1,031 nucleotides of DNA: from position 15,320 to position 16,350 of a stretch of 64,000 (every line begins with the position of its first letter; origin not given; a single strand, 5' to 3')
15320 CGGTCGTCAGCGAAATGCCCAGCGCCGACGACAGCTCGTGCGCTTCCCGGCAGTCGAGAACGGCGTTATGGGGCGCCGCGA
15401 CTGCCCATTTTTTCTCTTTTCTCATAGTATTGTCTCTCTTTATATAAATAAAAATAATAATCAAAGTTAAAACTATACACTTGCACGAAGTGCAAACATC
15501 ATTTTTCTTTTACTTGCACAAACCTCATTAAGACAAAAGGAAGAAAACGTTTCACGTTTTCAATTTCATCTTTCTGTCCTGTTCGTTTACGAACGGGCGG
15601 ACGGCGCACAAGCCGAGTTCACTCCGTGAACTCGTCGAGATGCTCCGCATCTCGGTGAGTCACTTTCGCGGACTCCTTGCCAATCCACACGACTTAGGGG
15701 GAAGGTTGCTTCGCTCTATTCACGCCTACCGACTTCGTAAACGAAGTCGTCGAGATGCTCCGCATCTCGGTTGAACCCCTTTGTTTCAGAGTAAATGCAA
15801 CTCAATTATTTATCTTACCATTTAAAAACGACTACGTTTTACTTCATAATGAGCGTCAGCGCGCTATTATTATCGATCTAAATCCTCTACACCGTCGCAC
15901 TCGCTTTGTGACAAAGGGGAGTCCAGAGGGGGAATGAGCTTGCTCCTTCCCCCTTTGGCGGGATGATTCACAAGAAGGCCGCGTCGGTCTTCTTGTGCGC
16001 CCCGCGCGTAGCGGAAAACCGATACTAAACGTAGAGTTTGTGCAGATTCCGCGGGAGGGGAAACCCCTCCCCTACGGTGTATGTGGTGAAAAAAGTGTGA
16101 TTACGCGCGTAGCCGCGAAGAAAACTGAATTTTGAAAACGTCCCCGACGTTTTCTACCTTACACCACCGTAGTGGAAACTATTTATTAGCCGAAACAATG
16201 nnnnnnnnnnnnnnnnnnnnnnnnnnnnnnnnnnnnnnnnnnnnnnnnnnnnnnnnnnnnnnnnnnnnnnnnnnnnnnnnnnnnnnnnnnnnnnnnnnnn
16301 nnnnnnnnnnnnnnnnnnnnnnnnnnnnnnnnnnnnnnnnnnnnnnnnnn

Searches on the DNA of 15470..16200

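Call 93: search_rna_families(source=window, start=15470, end=16200, threshold=evalue, max_evalue=0.1)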
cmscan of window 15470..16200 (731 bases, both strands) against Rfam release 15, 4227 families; matches with E-value up to 0.1: 0.
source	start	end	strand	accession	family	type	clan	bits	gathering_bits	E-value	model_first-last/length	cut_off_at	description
